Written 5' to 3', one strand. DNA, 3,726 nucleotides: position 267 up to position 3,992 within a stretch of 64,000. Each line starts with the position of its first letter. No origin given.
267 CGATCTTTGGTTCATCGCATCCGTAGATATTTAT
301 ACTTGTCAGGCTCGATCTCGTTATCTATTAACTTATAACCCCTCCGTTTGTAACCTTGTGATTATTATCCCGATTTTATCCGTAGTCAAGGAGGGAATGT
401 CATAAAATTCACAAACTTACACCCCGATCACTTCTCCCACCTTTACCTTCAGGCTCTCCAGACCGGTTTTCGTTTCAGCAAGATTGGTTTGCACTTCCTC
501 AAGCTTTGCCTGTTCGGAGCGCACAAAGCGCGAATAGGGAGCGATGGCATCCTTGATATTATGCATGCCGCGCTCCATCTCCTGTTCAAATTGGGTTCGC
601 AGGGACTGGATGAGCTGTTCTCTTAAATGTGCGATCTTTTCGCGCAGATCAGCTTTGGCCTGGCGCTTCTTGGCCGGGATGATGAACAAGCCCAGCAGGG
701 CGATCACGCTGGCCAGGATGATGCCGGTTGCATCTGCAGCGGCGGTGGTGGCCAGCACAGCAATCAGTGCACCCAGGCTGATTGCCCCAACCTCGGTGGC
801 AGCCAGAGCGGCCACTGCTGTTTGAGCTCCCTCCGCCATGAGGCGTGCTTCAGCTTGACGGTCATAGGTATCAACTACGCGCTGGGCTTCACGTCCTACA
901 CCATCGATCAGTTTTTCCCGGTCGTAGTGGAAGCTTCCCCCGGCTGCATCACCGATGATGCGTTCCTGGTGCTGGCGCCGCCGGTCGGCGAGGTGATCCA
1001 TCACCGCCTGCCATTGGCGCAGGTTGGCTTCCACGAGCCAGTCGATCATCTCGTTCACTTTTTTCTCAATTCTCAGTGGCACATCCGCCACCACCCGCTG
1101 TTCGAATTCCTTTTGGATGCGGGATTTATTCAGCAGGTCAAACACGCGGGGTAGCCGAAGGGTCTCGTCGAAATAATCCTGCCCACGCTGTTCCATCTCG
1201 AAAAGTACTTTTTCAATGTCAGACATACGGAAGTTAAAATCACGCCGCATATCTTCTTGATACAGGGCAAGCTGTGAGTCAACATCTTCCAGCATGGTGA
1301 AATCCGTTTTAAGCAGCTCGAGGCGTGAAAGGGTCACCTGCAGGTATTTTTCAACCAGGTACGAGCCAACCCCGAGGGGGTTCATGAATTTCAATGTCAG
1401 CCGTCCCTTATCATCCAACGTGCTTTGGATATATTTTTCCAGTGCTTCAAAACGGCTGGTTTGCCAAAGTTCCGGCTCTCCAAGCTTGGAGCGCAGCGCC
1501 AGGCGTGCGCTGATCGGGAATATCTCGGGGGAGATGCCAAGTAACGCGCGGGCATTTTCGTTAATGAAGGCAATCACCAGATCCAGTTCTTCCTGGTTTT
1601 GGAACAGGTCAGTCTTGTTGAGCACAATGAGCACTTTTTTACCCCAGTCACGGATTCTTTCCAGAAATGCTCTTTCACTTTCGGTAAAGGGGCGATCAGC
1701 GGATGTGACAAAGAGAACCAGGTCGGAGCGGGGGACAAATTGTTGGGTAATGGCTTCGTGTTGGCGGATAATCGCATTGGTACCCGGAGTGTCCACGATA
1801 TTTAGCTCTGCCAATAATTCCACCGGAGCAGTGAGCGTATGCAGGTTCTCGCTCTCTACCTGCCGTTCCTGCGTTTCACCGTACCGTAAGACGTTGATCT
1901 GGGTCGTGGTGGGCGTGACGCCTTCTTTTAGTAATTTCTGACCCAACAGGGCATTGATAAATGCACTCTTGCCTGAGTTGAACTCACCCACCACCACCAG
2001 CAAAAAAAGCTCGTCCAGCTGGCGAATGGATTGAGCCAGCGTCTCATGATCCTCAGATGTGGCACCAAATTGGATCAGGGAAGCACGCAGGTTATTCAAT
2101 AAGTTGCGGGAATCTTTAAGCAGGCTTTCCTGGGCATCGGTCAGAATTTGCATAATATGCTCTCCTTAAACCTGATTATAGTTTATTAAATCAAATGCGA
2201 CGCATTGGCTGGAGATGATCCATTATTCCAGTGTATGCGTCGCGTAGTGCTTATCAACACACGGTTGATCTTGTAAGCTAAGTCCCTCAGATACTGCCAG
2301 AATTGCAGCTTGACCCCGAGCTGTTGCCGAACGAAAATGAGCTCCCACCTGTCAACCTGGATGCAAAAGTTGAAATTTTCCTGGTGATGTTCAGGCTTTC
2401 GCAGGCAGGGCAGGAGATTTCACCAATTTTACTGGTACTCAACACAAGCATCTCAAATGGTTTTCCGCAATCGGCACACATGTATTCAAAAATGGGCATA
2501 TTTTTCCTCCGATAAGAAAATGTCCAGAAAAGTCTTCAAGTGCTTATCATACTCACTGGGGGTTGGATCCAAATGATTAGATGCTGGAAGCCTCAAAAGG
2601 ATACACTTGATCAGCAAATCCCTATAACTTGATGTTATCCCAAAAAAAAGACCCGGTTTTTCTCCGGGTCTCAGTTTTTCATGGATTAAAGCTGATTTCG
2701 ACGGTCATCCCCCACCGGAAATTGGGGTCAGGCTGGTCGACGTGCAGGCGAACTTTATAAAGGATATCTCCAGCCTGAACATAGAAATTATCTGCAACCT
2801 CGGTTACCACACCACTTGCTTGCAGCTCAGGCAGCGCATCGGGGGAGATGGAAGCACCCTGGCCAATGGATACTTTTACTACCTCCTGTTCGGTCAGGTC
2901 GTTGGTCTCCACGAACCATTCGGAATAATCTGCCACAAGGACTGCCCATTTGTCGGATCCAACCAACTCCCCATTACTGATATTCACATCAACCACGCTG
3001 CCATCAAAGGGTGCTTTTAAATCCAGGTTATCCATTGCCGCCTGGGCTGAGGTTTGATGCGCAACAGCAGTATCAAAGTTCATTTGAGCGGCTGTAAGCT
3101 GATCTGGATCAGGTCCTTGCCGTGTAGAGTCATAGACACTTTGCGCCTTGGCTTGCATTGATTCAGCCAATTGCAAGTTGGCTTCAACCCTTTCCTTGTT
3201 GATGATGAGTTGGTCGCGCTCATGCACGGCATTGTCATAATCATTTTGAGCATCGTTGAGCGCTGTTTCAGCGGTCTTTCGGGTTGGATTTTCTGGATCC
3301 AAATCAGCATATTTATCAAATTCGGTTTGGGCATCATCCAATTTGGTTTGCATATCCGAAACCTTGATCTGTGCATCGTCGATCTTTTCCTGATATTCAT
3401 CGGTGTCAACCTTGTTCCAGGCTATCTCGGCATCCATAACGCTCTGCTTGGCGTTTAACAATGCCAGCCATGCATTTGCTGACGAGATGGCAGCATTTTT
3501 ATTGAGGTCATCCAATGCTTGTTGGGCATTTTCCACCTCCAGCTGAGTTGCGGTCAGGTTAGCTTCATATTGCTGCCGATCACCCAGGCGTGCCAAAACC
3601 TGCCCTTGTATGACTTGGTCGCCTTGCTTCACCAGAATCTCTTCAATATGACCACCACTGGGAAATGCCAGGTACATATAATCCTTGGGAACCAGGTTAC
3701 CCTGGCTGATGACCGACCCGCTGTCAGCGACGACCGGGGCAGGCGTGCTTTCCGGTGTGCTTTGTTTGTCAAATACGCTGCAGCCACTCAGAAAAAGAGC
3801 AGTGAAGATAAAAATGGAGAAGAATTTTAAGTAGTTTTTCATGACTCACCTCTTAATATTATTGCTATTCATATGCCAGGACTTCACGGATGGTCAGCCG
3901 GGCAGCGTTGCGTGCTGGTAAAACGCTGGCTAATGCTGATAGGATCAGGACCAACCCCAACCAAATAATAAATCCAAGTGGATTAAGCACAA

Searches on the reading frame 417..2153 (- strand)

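Call 62: search_protein_families(library=pfam, proteins=[window:417-2153:-], max_evalue=0.001)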
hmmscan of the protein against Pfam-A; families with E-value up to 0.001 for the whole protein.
window:417-2153:- (578 aa): 8 families
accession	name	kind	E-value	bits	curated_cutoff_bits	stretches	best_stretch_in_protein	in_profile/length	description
PF00350.29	Dynamin_N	-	1.8e-26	93.6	27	2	52-100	1-49/168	Dynamin family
PF01926.29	MMR_HSR1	-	1.1e-14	54.9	21.9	1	53-180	3-113/113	50S ribosome-binding GTPase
PF00009.33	GTP_EFTU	-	1.3e-08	35.1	26.5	1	51-218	5-171/188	Elongation factor Tu GTP binding domain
PF03193.22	RsgA_GTPase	-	6e-08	33.1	30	0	125-197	5-79/174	RsgA GTPase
PF04548.22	AIG1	-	3e-06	27.1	27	1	52-175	3-116/212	AIG1 family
PF02421.24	FeoB_N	-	3.6e-06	27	27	1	53-187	4-121/156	Ferrous iron transport protein B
PF00735.24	Septin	-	2.2e-05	24.3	26.2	1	50-125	5-72/280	Septin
PF08477.19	Roc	-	0.00063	20.4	27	0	52-182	2-119/119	Ras of Complex, Roc, domain of DAPkinase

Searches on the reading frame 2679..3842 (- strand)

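Call 62: search_protein_families(library=pfam, proteins=[window:2679-3842:-], max_evalue=0.001)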
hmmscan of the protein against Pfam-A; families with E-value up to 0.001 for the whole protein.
window:2679-3842:- (387 aa): 5 families
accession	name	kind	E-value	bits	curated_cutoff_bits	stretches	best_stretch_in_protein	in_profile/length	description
PF16576.10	HlyD_D23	-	7.5e-16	58.5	30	1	197-381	58-214/214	Barrel-sandwich domain of CusB or HlyD membrane-fusion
PF13533.13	Biotin_lipoyl_2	-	8.1e-12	45.1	29.8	1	59-86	4-31/32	Biotin-lipoyl like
PF13437.12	HlyD_3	-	3.6e-09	37.7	22.2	1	275-372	2-100/106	HlyD family secretion protein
PF00364.28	Biotin_lipoyl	-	2.7e-06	27.6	22.1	0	56-86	43-73/73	Biotin-requiring enzyme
PF01551.29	Peptidase_M23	-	0.00018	22.1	28.7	0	64-93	50-79/96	Peptidase family M23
